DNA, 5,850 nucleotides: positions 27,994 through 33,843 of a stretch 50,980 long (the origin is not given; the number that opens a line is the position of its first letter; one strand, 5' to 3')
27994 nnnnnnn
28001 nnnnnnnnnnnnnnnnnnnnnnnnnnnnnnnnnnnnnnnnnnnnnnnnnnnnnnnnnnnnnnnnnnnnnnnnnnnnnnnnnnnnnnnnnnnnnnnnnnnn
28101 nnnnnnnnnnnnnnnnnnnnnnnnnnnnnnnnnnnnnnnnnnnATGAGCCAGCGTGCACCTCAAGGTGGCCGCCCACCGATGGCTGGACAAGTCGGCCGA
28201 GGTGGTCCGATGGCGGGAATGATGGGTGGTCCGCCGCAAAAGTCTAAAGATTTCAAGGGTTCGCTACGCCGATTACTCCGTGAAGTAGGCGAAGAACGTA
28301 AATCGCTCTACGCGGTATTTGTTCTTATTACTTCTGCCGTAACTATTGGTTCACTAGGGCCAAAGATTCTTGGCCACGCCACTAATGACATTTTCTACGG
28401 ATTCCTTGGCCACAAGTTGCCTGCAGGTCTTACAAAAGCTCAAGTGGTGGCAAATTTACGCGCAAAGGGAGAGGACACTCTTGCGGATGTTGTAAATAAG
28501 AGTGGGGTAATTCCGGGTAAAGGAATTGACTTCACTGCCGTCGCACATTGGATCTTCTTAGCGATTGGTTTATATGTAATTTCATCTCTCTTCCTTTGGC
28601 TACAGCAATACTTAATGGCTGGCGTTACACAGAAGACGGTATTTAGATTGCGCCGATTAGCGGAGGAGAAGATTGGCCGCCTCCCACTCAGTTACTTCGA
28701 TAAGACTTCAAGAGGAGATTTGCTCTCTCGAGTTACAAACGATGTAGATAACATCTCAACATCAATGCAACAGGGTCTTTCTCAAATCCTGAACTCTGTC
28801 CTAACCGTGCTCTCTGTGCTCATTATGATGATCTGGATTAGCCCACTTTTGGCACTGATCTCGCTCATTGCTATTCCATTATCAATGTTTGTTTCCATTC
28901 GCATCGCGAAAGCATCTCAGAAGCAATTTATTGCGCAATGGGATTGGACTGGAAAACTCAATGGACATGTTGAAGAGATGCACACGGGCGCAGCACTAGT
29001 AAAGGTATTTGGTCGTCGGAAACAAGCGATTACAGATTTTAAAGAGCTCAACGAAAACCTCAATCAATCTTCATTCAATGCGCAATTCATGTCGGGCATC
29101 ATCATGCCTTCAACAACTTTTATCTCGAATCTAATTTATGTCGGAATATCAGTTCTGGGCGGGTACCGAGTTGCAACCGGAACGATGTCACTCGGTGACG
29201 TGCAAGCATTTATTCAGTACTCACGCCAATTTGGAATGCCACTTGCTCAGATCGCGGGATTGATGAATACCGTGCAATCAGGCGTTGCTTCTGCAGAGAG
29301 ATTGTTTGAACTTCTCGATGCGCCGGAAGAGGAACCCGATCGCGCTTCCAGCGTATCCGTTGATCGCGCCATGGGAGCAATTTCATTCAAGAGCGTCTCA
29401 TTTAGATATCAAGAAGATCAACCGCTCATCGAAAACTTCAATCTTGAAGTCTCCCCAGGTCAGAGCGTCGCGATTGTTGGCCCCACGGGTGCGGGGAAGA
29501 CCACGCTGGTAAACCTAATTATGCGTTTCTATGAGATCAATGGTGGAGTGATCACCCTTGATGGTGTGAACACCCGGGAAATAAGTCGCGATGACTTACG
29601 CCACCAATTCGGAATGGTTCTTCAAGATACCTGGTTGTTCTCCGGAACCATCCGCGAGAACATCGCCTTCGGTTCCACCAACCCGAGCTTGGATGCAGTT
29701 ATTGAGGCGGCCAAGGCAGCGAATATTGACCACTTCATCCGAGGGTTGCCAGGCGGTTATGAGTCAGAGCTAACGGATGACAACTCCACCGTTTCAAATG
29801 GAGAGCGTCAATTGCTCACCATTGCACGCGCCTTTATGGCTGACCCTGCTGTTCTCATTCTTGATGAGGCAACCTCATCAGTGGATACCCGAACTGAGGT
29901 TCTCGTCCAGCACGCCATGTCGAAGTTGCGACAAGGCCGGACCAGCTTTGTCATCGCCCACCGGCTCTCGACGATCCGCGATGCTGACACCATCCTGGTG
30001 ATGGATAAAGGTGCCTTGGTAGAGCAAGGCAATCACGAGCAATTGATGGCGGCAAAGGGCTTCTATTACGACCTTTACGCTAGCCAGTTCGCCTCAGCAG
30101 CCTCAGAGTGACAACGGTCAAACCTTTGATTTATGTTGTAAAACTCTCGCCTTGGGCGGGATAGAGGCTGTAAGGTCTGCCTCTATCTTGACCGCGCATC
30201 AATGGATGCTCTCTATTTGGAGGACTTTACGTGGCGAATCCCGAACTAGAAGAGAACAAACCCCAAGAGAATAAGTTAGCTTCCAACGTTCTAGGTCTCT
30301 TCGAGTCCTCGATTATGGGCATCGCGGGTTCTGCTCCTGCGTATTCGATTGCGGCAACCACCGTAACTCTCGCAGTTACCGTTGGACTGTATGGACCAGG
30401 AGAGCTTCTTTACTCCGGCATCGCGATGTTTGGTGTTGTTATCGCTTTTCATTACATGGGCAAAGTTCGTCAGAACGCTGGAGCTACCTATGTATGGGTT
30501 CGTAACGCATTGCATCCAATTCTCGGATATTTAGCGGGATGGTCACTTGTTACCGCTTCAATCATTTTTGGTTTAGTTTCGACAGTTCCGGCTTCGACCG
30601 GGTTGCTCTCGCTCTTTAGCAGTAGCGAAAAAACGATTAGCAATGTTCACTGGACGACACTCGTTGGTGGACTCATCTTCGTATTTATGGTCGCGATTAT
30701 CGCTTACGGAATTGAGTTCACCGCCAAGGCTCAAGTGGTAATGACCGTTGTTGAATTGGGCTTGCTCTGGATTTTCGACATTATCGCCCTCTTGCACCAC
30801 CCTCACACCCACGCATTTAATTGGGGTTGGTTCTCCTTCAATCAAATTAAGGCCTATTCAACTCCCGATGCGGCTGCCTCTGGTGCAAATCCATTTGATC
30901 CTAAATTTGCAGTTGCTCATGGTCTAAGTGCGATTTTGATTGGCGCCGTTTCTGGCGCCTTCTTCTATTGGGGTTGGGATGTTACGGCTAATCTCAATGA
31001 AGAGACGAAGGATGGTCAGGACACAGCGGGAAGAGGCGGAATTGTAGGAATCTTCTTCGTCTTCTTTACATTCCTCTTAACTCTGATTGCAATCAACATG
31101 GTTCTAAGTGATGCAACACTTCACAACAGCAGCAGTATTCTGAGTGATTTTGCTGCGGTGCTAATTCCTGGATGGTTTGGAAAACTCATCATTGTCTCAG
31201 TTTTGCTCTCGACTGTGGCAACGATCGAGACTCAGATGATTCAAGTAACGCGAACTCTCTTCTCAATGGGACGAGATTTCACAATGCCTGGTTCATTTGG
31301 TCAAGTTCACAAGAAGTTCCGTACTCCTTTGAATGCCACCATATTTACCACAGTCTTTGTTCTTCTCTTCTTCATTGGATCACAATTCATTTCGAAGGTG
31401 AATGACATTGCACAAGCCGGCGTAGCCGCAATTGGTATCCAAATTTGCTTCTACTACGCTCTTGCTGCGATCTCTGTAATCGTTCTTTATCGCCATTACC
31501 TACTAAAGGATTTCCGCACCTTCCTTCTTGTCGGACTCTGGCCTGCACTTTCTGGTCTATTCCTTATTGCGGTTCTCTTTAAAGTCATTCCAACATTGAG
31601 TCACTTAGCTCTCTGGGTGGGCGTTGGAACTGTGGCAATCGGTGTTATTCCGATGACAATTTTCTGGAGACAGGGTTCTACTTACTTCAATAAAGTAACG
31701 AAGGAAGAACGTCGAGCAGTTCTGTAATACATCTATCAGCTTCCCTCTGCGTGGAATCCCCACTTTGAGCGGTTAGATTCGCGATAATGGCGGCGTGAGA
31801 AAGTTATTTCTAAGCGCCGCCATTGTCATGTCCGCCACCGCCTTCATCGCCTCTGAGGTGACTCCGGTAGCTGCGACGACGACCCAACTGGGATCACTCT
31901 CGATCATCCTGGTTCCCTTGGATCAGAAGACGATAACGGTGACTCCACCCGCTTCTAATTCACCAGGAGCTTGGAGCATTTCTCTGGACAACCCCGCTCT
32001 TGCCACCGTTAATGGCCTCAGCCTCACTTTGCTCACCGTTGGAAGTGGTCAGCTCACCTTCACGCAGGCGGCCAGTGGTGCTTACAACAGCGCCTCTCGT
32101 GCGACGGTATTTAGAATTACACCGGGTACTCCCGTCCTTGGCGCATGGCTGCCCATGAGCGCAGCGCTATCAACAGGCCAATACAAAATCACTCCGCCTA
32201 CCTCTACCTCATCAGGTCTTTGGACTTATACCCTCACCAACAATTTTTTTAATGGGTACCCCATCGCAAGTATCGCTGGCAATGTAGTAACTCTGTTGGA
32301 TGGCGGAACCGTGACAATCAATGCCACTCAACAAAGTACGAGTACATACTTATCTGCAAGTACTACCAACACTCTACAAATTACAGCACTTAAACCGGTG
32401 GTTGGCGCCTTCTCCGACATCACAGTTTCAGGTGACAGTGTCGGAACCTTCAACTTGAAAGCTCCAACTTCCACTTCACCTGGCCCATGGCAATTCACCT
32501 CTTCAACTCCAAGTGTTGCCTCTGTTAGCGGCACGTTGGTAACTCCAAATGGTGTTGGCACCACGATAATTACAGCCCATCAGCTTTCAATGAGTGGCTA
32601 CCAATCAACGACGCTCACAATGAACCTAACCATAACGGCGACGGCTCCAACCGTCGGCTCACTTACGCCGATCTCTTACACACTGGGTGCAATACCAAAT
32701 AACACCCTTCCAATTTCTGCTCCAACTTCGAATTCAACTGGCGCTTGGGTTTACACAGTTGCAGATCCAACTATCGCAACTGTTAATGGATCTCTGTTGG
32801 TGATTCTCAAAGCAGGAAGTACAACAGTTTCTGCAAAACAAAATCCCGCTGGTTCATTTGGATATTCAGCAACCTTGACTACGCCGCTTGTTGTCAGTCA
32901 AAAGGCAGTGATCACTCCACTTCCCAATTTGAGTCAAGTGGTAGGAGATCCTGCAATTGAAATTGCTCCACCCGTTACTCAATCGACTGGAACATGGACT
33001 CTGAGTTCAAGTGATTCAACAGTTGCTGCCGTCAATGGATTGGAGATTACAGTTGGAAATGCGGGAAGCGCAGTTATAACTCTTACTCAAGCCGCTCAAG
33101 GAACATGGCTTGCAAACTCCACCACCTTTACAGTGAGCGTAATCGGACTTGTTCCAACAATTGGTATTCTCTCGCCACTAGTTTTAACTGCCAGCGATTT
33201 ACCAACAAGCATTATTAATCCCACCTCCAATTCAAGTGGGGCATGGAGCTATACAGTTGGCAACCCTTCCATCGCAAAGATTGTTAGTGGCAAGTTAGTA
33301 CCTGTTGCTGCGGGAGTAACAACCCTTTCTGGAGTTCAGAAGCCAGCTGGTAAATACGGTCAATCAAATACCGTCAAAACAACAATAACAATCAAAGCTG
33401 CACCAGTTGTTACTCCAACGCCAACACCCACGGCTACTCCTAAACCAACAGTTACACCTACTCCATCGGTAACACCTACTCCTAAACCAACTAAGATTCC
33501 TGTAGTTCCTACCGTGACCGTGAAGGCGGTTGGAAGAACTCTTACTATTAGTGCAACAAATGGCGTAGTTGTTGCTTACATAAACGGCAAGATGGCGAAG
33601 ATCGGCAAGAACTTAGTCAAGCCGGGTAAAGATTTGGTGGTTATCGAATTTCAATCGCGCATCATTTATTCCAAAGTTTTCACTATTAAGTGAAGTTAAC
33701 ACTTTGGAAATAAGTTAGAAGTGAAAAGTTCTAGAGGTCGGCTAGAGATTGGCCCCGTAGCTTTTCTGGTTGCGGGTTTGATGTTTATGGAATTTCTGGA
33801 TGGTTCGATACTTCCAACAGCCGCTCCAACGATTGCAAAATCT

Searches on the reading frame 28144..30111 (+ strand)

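Call 64: search_protein_families(library=pfam, proteins=[window:28144-30111:+], max_evalue=0.00001)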
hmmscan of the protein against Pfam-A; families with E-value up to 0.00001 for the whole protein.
window:28144-30111:+ (655 aa): 2 families
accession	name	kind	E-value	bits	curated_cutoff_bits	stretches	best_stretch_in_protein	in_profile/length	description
PF00664.28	ABC_membrane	-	1.5e-54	186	28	1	103-367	37-274/274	ABC transporter transmembrane region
PF00005.33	ABC_tran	-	3.6e-29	102.6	25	1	430-578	2-137/137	ABC transporter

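Call 75: search_protein_families(library=ncbifam, proteins=[window:28144-30111:+], max_evalue=1e-10)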
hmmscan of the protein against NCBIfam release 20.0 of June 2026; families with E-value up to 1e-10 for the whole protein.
window:28144-30111:+ (655 aa): 155 families (the best 25 are shown)
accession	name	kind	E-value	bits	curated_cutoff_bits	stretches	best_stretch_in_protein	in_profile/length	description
TIGR02203.1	MsbA_lipidA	equivalog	6.3e-126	421.1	602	1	42-650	3-571/572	lipid A export permease/ATP-binding protein MsbA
NF052233.1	CphA_assoc_ABC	equivalog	5.6e-120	401.9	880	1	125-653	221-748/766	cyanophycin metabolism-associated ABC transporter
TIGR00958.1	3a01208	subfamily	4.1e-115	385.6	874.6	1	130-644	197-710/711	antigen peptide transporter 2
TIGR02204.1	MsbA_rel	hypoth_equivalog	1.1e-113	381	780.4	1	133-649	57-576/576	ABC transporter, permease/ATP-binding protein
NF008381.0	PRK11176.1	equivalog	3.3e-104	349.3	867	1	133-650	63-581/582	lipid A ABC transporter ATP-binding protein/permease MsbA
TIGR01846.1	type_I_sec_HlyB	subfamily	4.5e-99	332.6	725.55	1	132-648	179-692/694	type I secretion system permease/ATPase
NF045513.1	HepA_fam_ABC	equivalog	4.6e-99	332.5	725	1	145-648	106-609/610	heterocyst formation ABC transporter subunit HepA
NF010178.0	PRK13657.1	equivalog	6.5e-99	332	733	1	128-651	46-573/588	glucan ABC transporter ATP-binding protein/ permease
TIGR03796.1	NHLM_micro_ABC1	equivalog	2.6e-98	330.1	853.3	1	144-644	204-708/710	NHLP family bacteriocin export ABC transporter peptidase/permease/ATPase subunit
NF008056.1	PRK10790.1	equivalog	1.8e-93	314.1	746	1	128-651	59-578/584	SmdB family multidrug efflux ABC transporter permease/ATP-binding protein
TIGR03375.1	type_I_sec_LssB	subfamily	4.9e-93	312.7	693.1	1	214-637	268-691/696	type I secretion system permease/ATPase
TIGR03797.1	NHLM_micro_ABC2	equivalog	5.7e-88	296.1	709.4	1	143-648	185-685/686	NHLP bacteriocin export ABC transporter permease/ATPase subunit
NF008055.0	PRK10789.1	equivalog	6.9e-85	285.7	845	1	128-653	51-576/590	SmdA family multidrug ABC transporter permease/ATP-binding protein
NF000475.1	tet_ABC_46_B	exception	3.3e-82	276.9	1250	1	154-648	81-574/578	tetracycline efflux ABC transporter Tet(46) subunit B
TIGR01192.1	chvA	subfamily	2.1e-81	274.3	585.4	1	179-645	101-567/585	glucan export ABC transporter ATP-binding protein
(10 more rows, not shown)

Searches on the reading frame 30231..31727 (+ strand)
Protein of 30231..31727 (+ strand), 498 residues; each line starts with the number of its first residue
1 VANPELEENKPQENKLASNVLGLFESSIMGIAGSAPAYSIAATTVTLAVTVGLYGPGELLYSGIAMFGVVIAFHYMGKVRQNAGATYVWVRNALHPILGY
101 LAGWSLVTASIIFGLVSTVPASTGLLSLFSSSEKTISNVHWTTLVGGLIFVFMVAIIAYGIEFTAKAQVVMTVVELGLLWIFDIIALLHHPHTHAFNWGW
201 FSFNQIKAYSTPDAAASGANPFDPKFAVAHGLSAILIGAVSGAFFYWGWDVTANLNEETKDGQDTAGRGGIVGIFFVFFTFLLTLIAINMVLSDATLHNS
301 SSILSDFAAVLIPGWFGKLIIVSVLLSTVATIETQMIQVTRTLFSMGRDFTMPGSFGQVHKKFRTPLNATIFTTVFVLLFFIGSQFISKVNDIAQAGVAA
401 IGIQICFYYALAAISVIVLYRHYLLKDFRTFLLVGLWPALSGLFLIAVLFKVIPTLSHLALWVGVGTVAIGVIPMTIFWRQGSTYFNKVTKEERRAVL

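Call 75: search_protein_families(library=ncbifam, proteins=[window:30231-31727:+], max_evalue=1e-10)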
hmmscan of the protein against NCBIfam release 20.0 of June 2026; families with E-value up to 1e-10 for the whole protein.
window:30231-31727:+ (498 aa): 4 families
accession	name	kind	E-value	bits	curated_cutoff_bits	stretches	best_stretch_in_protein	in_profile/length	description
TIGR00909.1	2A0306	subfamily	4.5e-20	72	556.8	1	20-461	4-413/429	amino acid transporter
NF053761.1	BrChAATpBcaP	equivalog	3.3e-14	52.8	690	1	228-468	212-446/460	branched-chain amino acid transporter BcaP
TIGR00911.1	2A0308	subfamily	6.2e-12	44.7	701.8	1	63-487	89-484/505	L-type amino acid transporter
TIGR00906.1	2A0303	subfamily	2.9e-11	42.5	681.7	1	63-423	75-429/602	cationic amino acid transport permease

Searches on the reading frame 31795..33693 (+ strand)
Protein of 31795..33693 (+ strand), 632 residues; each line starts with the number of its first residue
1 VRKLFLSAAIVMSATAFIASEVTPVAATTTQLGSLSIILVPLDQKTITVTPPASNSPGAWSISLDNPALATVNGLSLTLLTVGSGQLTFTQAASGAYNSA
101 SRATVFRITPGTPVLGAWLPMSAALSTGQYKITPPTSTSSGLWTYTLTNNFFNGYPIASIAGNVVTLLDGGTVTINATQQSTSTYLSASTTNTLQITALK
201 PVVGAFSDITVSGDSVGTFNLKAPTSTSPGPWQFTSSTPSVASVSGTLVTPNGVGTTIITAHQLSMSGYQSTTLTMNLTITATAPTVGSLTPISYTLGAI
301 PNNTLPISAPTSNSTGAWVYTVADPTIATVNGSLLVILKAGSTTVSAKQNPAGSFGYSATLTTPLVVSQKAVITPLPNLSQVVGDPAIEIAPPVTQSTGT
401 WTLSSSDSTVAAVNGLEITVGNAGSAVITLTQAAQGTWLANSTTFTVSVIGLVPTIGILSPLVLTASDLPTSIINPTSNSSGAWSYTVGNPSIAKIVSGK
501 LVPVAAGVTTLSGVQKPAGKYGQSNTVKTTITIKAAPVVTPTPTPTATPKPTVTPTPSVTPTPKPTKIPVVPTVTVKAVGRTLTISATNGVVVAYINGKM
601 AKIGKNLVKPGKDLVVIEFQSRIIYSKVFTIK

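Call 64: search_protein_families(library=pfam, proteins=[window:31795-33693:+], max_evalue=0.00001)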
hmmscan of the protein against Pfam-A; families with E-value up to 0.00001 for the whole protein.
window:31795-33693:+ (632 aa): 1 family
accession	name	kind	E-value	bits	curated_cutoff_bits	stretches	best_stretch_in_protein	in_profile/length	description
PF21461.3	HL_N-beta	-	5.3e-10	39.4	27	0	320-346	16-42/57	Hyaluronate lyase, N-terminal beta-sheet domain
